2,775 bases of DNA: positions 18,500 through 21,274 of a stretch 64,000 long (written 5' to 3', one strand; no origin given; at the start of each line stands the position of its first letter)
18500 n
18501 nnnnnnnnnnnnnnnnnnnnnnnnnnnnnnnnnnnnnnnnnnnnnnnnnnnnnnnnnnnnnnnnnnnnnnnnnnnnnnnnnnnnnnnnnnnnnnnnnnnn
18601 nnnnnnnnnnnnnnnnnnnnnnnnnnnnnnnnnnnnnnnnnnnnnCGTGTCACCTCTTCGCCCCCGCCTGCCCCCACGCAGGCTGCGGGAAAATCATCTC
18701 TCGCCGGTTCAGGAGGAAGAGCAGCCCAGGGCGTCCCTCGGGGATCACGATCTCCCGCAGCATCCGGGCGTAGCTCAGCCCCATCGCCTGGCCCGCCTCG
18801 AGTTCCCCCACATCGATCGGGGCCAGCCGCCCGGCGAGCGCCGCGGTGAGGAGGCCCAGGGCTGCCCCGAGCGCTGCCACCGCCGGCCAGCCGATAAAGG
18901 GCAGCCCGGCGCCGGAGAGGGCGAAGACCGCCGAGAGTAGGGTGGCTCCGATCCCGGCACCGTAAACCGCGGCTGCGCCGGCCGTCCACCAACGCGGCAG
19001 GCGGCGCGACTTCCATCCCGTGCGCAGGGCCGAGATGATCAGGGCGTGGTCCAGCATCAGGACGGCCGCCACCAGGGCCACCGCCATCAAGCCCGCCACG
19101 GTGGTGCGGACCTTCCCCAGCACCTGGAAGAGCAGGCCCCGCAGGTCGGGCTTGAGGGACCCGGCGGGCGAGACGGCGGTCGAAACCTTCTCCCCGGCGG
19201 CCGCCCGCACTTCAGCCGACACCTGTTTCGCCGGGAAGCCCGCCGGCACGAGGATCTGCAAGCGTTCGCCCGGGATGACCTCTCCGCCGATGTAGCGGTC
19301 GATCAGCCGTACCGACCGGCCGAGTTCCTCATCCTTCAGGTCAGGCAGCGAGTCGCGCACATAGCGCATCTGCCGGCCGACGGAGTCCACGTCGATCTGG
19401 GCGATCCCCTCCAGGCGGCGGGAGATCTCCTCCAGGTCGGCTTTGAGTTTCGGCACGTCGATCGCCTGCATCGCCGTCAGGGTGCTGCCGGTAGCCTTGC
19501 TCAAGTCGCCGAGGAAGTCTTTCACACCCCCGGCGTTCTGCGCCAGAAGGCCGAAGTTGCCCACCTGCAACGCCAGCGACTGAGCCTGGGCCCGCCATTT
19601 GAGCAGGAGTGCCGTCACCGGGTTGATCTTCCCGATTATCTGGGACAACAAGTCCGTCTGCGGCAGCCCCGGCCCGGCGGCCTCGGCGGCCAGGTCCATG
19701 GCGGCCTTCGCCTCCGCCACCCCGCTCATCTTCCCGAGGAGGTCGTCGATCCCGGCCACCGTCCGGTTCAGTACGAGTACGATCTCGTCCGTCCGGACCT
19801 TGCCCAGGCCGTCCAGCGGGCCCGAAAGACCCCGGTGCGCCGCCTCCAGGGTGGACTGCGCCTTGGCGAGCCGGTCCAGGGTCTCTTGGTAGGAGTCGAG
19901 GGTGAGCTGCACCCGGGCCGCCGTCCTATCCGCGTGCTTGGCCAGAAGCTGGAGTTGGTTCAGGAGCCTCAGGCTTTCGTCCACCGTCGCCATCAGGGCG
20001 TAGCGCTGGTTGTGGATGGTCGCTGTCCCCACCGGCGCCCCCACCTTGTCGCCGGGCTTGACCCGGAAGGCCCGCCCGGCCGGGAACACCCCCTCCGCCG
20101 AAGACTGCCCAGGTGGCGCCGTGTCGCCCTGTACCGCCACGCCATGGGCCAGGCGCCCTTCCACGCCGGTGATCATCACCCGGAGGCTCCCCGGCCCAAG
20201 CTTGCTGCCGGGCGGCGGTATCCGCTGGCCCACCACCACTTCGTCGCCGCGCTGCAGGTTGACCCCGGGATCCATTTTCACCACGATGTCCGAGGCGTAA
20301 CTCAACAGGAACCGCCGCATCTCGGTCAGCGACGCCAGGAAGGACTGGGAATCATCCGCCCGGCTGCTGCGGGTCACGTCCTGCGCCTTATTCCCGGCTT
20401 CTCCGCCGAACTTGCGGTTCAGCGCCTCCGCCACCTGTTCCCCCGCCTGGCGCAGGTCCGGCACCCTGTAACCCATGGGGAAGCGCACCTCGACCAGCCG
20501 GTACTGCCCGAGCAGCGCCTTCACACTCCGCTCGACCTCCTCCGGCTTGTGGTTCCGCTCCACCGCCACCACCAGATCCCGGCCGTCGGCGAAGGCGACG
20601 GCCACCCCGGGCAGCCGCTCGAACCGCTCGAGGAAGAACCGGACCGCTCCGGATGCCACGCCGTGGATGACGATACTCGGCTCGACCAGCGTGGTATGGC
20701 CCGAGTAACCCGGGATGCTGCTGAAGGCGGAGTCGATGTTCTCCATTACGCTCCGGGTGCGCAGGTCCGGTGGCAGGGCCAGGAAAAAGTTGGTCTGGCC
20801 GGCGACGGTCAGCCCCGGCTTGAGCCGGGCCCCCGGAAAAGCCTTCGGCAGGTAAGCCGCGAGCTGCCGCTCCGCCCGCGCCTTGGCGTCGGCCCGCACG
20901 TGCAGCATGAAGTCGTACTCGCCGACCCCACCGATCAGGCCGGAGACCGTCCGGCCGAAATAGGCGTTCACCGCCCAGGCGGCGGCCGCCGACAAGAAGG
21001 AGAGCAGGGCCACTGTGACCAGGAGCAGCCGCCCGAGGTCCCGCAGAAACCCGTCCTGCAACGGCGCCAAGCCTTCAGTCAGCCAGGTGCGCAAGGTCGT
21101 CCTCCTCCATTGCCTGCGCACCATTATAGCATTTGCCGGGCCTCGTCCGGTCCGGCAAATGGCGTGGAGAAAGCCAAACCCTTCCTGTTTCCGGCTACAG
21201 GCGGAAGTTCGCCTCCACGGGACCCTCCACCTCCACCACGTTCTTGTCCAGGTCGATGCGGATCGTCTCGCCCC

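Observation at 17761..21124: Lol/MacB/FtsEX-like type VII ABC pair with a giant periplasmic coiled-coil domain, embedded between lpxC and a second lptA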

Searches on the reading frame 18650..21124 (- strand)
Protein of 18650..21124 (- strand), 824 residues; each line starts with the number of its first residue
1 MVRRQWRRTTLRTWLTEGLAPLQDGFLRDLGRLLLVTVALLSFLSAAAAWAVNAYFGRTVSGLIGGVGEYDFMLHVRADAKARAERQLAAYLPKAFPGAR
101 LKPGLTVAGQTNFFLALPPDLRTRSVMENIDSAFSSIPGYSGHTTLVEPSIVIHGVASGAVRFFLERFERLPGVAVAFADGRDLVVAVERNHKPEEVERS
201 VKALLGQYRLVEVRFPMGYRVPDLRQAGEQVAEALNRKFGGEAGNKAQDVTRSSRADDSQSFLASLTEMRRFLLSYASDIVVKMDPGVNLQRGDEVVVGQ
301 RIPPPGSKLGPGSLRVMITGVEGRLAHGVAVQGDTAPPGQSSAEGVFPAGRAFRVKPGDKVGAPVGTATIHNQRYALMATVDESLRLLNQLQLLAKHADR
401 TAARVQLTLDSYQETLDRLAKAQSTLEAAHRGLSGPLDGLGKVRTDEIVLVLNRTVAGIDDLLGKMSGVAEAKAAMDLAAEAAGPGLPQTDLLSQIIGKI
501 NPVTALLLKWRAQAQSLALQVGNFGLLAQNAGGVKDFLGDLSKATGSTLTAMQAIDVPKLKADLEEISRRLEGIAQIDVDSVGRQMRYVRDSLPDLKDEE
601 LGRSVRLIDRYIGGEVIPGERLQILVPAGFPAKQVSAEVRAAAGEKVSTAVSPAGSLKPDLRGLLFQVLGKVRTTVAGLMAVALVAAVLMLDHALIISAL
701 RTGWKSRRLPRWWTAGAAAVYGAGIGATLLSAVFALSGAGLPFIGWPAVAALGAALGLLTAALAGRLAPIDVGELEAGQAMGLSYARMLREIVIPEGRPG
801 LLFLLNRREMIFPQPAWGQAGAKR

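Call 6: search_protein_families(library=pfam, proteins=[window:18650-21124:-], max_evalue=1)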
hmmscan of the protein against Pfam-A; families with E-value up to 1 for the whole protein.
window:18650-21124:- (824 aa): 1 family
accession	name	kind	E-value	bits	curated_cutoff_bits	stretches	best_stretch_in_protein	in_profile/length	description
PF20748.2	RecJ_C_Deinoc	-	0.016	15.4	25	1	72-129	19-77/155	RecJ C-terminal domain, Deinococci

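Call 7: search_protein_families(library=ncbifam, proteins=[window:18650-21124:-], max_evalue=1)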
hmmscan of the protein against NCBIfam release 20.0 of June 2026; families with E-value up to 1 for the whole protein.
window:18650-21124:- (824 aa): 2 families
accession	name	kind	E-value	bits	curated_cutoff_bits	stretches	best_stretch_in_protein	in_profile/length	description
NF011651.0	PRK15069.1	subfamily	0.029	13.7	306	1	760-796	118-154/237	histidine ABC transporter permease HisM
NF008337.0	PRK11123.1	equivalog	0.086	12.3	277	1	761-796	121-156/238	arginine ABC transporter permease ArtQ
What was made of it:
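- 18725..18799 (-): EAA coupling loop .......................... It fits EAA-X3-G-X9-I-X-LP, and only 24 residues follow it. Weak HisM and ArtQ NCBIfam hits at the same place (call 7).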

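Call 9: find_homologous_proteins(query=window:18650-21124:-, max_evalue=0.001)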
Query window:18650-21124:- (824 aa): 12 proteins with E <= 0.001 among 8000 candidates.
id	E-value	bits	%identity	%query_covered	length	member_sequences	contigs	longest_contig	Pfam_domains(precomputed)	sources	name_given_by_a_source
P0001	0.0e+0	1755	100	99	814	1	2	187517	-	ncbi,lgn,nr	ncbi:MAG: hypothetical protein QME79_00360 [Bacillota bacterium]|nr:hypothetical protein [Bacillota 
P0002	0.0e+0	1253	71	97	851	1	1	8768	-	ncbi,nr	ncbi:MAG TPA: hypothetical protein GXX28_06820 [Firmicutes bacterium]|nr:hypothetical protein [Bacil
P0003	0.0e+0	1245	69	99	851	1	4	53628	-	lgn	-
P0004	0.0e+0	1238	70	97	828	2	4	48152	-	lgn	-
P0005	0.0e+0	1220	69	99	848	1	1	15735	-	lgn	-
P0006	0.0e+0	1209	69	99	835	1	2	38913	-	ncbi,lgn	ncbi:MAG: hypothetical protein ACM3XZ_08610 [Betaproteobacteria bacterium]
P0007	0.0e+0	1199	70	98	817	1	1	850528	-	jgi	jgi:hypothetical protein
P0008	0.0e+0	1188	65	99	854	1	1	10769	-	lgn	-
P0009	0.0e+0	1156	65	99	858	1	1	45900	-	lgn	-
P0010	0.0e+0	1028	58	98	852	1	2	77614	-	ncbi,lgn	ncbi:MAG: hypothetical protein ACM3RP_04280 [Chitinophagales bacterium]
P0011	1.4e-178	614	40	96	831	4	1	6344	-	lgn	-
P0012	2.3e-172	593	53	62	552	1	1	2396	-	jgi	jgi:hypothetical protein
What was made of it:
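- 18650..21094 (-): Membrane subunit, 814 aa. The mechanical ORF extends to ATG 21124; the likely start is TTG 21094. Layout: TM1, an extracytoplasmic domain of about 609 aa, three TM helices, then a C-terminal EAA coupling loop. 100% identical to 814-aa P0001 (call 9).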

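Call 23: search_solved_structures(query=A1, max_evalue=10, show_alignments=3)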
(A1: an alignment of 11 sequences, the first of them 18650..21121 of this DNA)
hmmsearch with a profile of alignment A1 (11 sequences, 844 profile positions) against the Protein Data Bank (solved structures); distinct sequences matched with E-value up to 10: 11.
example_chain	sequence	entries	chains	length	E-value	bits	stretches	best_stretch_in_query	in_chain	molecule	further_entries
3dhw_A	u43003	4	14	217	0.11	13.8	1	783-823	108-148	D-methionine transport system permease protein metI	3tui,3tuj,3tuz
6cvl_A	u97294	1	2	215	0.11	13.8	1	783-823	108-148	MetI transmembrane subunit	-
8y5g_C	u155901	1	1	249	0.12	13.6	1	704-820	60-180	Spermidine/putrescine transport system permease protein PotC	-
8y5f_C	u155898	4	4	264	0.13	13.5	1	704-820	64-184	Spermidine/putrescine transport system permease protein PotC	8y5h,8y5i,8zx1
4yms_D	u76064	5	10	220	0.25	12.6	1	757-829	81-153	ABC-type amino acid transport system, permease component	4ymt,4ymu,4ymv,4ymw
2le0_A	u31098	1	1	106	0.42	11.8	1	538-606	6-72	Poly [ADP-ribose] polymerase 1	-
9nzg_A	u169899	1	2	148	1.4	10.1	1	528-611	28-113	De novo designed protein, EPIC Q51N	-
9nze_A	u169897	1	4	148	2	9.6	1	528-611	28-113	De novo designed protein, EPIC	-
3ja6_H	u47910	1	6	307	8.1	7.6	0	402-581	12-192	Methyl-accepting chemotaxis protein 2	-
2ch7_B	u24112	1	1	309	8.2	7.6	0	402-575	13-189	METHYL-ACCEPTING CHEMOTAXIS PROTEIN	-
2dgj_A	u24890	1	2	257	9.8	7.3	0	441-523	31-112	hypothetical protein ebhA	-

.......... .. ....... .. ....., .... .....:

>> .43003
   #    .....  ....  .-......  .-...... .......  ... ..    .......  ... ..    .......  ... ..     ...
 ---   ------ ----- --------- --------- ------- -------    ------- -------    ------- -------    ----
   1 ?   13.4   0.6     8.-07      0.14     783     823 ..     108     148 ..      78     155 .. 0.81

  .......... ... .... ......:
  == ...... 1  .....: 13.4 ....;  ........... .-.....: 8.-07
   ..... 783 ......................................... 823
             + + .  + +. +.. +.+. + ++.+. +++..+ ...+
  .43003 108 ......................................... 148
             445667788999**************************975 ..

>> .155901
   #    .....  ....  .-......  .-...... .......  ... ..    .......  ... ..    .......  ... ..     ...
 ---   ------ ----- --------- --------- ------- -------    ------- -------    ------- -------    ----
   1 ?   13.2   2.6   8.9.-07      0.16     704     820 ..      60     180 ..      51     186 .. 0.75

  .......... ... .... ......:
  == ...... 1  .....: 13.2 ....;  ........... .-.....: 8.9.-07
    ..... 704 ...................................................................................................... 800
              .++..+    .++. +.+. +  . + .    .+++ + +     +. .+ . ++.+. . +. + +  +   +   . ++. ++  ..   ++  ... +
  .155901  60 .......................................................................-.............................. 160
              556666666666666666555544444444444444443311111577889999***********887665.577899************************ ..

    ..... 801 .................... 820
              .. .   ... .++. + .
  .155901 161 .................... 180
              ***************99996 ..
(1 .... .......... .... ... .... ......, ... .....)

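Call 24: predict_structure(alignment_id=A1)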
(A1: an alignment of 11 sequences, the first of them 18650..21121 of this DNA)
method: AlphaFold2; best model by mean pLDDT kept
length: 823 residues; sequences in the alignment: 11
mean_pLDDT: 73.4   pTM: 0.40
mean pLDDT of the five models: 73.4, 71.2, 65.9, 63.7, 63.1
residues with pLDDT >= 90: 100; 70-90: 415; 50-70: 228; < 50: 80
segments of 3 or more residues with pLDDT < 50: 1-24, 435-439, 484-488, 780-782, 784-823
pLDDT, mean of each block of 10 residues (from residue 1): 39 38 53 69 65 54 65 87 90 88 74 88 88 85 84 87 92 89 87 89 92 77 86 85 77 57 74 83 90 87 84 89 90 66 76 89 91 72 71 68 80 86 80 52 71 82 75 63 50 64 76 75 56 73 81 80 73 64 72 73 81 67 90 90 83 78 53 65 74 76 71 71 84 67 70 84 71 59 44 39 37 38 31
secondary structure, 60 per line:
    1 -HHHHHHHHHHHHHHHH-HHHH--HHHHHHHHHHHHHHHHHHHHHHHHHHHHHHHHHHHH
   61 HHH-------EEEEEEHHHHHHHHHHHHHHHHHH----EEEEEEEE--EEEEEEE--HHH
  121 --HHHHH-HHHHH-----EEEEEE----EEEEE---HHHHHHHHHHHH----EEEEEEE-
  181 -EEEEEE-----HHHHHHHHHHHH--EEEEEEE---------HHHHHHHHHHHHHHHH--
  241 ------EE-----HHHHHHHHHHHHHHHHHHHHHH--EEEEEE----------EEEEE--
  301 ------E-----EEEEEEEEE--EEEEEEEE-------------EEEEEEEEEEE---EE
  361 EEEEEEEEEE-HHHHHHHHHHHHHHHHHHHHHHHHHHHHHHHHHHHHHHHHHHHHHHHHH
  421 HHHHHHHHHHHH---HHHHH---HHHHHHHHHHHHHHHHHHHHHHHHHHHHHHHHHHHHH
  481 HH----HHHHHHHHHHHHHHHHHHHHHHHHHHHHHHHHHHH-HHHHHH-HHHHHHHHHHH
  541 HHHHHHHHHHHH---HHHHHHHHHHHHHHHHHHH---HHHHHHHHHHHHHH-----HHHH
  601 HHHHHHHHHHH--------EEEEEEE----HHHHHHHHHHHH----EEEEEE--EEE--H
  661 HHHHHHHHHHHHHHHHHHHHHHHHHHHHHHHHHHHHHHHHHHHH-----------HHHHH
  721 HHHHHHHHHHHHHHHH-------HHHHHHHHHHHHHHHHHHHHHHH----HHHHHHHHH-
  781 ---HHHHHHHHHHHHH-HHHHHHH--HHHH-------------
elements in order (helices of 4 or more, strands of 3 or more residues): H2-17 H19-22 H25-63 E71-76 H77-94 E99-106 E109-115 H123-127 H129-133 E139-144 E149-153 H157-168 E173-179 E182-187 H193-204 E207-213 H223-238 H254-275 E278-283 E294-298 E313-321 E324-331 E345-355 E359-370 H372-432 H436-440 H444-482 H487-521 H523-528 H530-552 H556-574 H578-591 H597-611 E620-626 H631-642 E647-652 E655-657 H660-704 H716-736 H744-766 H771-779 H784-796 H798-804 H807-810
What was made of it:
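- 18650..21094 (-): AlphaFold model, mean pLDDT 73 (call 24).
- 19289..20008 (-): Helical insertion of about 240 aa, predicted as an antiparallel four-helix bundle. The longest helix is about 60 residues. This is the most length-variable part of the family. DSSP on the model (call 24).
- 19151..19264 (-): Membrane-proximal beta-alpha-beta-beta unit just before TM2. Call 24 (E620-626, H631-642, E647-652, E655-657).
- The EAA region has pLDDT below 50 in the monomer model (call 24), so docking to the NBD is inferred from the motif and the fusions. The modelled TM2-TM3 cytoplasmic loop is about 11 residues, too short for the major coupling helix of MacB (call 24). The helical bundle extends from a 4-TM ABC subunit (call 24), which is conceptually like FtsX-EnvC.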

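Call 26: fold_search(model_id=the predicted structure, library=pdb)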
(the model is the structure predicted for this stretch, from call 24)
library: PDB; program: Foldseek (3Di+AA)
matches with E <= 10: 906; with E <= 0.001: 0
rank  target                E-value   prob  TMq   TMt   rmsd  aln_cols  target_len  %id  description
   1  8gl3                  1.1e-03  1.00  0.18  0.65   4.8       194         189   12  De novo design of monomeric helical bundles for pH-controlled membrane lysis (released 2023-09-06)
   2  9mvz_D                3.0e-03  0.41  0.08  0.07  56.5       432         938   12  Tripartite complex of MmpL5-S5-AcpM from Mycolicibacterium smegmatis (released 2025-07-30)
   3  7jh6_A                6.9e-03  1.00  0.14  0.41   7.9       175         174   15  De novo designed two-domain di-Zn(II) and porphyrin-binding protein (released 2020-12-09)
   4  4tql_B                7.6e-03  0.96  0.11  0.29  40.5       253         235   13  Computationally designed three helix bundle (released 2014-10-15)
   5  7x8v_A                9.7e-03  1.00  0.13  0.48   8.2       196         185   12  Cooperative regulation of PBI1 and MAPKs controls WRKY45 transcription factor in rice immunity (released 2022-04-06)
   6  4tql_A                9.7e-03  0.96  0.11  0.30  40.6       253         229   11  Computationally designed three helix bundle (released 2014-10-15)
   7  5gtm_A                1.7e-02  0.69  0.10  0.13  13.8       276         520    8  Modified human MxA, nucleotide-free form (released 2017-05-31)
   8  7x8v_E                1.9e-02  1.00  0.13  0.49   8.2       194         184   12  Cooperative regulation of PBI1 and MAPKs controls WRKY45 transcription factor in rice immunity (released 2022-04-06)
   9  8tn1_A                2.6e-02  1.00  0.15  0.64   5.0       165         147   12  De novo designed protein binds poly ADP ribose polymerase inhibitors (PARPi) - apo (released 2024-04-24)
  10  7jh5_B                2.6e-02  0.87  0.13  0.27  36.1       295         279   13  Co-LOCKR: de novo designed protein switch (released 2020-09-02)
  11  9a72_A                2.6e-02  0.33  0.08  0.19  29.2       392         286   11  Integrative model of YFMS-CHEW by crosslinking MS and deep learning (released 2024-09-18)
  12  4uos                  3.4e-02  0.87  0.11  0.28  10.6       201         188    9  Thermodynamic hyperstability in parametrically designed helical bundles (released 2014-11-05)
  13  2wcd_A                3.4e-02  0.82  0.11  0.28  40.4       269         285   13  Crystal structure of the assembled cytolysin A pore (released 2009-05-05)
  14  6mrt_A                3.4e-02  0.33  0.07  0.16  37.7       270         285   13  12-meric ClyA pore complex (released 2019-05-15)
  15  5azo                  4.2e-02  0.28  0.11  0.17  46.2       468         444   10  Crystal structure of a membrane protein from Pseudomonas aeruginosa (released 2016-06-08)
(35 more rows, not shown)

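Call 27: search_protein_representatives(alignment_id=A1)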
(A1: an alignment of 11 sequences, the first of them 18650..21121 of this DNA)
Query: 11 sequences, 844 profile positions. Proteins with E-value up to 0.001 (for the whole library): 219; up to 1e-10: 183; up to 1e-30: 127. The best 150 are listed.
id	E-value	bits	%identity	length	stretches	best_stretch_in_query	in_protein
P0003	0.0e+00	1487.5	-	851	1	1-844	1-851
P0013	0.0e+00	1109.0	-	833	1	1-833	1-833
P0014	3.6e-249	845.7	-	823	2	13-461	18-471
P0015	7.0e-232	788.5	-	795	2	7-463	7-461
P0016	3.3e-230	783.0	-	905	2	5-728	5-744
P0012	3.8e-230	782.8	-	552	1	1-538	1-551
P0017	2.5e-209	714.0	-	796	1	90-836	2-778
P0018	2.2e-195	667.8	-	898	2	311-836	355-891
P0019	7.1e-194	662.8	-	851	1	9-840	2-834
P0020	1.2e-193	662.0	-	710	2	9-430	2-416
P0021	3.0e-191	654.1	-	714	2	9-449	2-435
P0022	4.4e-188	643.7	-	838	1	13-833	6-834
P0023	1.4e-186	638.7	-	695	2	9-440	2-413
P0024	3.7e-178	610.8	-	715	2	10-426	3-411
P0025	2.3e-175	601.6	-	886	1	12-833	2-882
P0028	5.7e-167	573.8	-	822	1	12-833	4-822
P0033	4.4e-160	551.0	-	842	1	13-832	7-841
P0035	3.3e-157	541.5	-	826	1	11-833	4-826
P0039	6.4e-149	514.1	-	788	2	11-461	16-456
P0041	2.2e-145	502.4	-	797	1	12-832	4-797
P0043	3.6e-142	491.8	-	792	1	13-832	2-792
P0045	2.4e-140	485.7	-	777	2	10-461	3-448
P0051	7.9e-134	464.2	-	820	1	12-833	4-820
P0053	5.9e-131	454.7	-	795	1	14-831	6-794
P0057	1.1e-127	443.9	-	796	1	12-833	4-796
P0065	3.2e-111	389.4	-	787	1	15-834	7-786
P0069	2.8e-97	343.3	-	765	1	24-833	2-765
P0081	1.7e-76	274.6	-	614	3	9-228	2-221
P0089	8.0e-69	249.1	-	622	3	11-261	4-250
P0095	1.2e-65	238.7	-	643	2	549-831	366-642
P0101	1.0e-61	225.7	-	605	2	11-209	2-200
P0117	2.0e-45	171.8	-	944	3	25-291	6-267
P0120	1.0e-44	169.4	-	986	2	14-197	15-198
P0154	1.0e-23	99.9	-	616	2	670-835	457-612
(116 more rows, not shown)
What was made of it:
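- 19289..20008 (-): The profile search splits short family members into two matched stretches around this region (call 27).
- The helical insertion is dispensable in the short family members of about 600-700 aa (call 27).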

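Call 33: find_related_loci(query=A3, collection=genome_contigs, flank=10000)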
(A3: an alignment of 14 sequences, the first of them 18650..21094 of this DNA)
Query A3 (814 aa) in genome_contigs; peptide patterns used: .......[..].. (x = any residue, [..] = any of these).
127 stretches matched a pattern; 115 encode a relative of the query (tblastn E <= 1e-3); the best 80 are kept; 80 distinct loci.
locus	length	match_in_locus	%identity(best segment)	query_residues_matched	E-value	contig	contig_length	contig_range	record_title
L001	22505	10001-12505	69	1-814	0e+0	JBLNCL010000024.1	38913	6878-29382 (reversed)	MAG: Betaproteobacteria bacterium isolate MAG126 PRJNA950955_bin33_renamed_23, whole genome shotgun sequence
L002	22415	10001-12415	41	13-802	0e+0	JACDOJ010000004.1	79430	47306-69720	MAG: Bacillota bacterium isolate GB_MAG18_067 c_000000000274, whole genome shotgun sequence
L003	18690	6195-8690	39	1-802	0e+0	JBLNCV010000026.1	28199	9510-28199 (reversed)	MAG: Syntrophothermus sp. isolate MAG116 PRJNA950955_bin24_renamed_25, whole genome shotgun sequence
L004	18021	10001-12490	40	1-802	0e+0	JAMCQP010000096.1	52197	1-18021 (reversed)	MAG: Bacillota bacterium isolate FK_Sedi_A_Bin.38 NODE_1107_length_52197_cov_2.40175, whole genome shotgun sequence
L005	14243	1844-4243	40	13-802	7e-176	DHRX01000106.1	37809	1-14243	MAG TPA_asm: Firmicutes bacterium UBA5301 UBA5301_contig_7031, whole genome shotgun sequence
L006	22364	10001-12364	40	7-802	4e-158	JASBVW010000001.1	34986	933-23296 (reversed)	MAG: Bacillota bacterium isolate Bu80 NODE_957_length_34986_cov_4.950130, whole genome shotgun sequence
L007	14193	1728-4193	37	13-796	1e-133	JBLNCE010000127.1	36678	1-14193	MAG: Bacteroidota bacterium isolate MAG133 PRJNA950955_bin4_renamed_126, whole genome shotgun sequence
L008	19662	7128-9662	32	4-802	2e-132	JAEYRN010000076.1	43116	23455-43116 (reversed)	MAG: Bacillota bacterium isolate OH_CBB_61 k127_121852, whole genome shotgun sequence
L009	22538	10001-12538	31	2-802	8e-132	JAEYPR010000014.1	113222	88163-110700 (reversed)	MAG: Bacillota bacterium isolate OH_CBB_200 k127_2147378, whole genome shotgun sequence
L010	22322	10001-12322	32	12-808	5e-127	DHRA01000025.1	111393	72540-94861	MAG TPA_asm: Firmicutes bacterium UBA5324 UBA5324_contig_2319, whole genome shotgun sequence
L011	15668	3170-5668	31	13-801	2e-124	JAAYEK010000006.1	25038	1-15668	MAG: Bacillota bacterium isolate AS06rmzACSIP_96 13933_AS06, whole genome shotgun sequence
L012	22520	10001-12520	31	1-801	8e-123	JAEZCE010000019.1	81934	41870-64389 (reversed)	MAG: Bacillota bacterium isolate OH_CBrB_22 k127_3947067, whole genome shotgun sequence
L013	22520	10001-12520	30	1-801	7e-122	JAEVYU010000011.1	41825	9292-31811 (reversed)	MAG: Bacillota bacterium isolate OH_PBB_143 k127_1354052, whole genome shotgun sequence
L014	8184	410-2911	30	13-800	2e-121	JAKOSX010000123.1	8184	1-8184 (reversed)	MAG: Bacillota bacterium isolate all_metabat.182_sub k201_828937, whole genome shotgun sequence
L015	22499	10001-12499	32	13-801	3e-121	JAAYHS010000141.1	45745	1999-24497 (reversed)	MAG: Bacillota bacterium isolate AS09scLD_40 196186_AS09, whole genome shotgun sequence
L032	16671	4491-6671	30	9-810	5e-115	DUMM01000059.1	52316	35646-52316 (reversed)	MAG TPA_asm: Bacillota bacterium isolate AS04akNAM_60 27387_AS04, whole genome shotgun sequence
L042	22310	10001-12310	31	12-802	3e-112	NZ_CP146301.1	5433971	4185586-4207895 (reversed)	Sporomusa ovata DSM 2662 chromosome, complete genome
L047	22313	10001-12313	31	12-802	2e-111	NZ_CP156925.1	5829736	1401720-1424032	Sporomusa rhizae strain DSM 16652 chromosome, complete genome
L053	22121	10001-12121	33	15-802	6e-109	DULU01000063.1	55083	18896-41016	MAG TPA_asm: Bacillota bacterium isolate AS04akNAM_18 28960_AS04, whole genome shotgun sequence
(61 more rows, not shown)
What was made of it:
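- Tried and rejected: The scan that ran used the single pattern REIVIPx[GA]RP (call 33), so the taxonomic range it gives is a lower bound.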
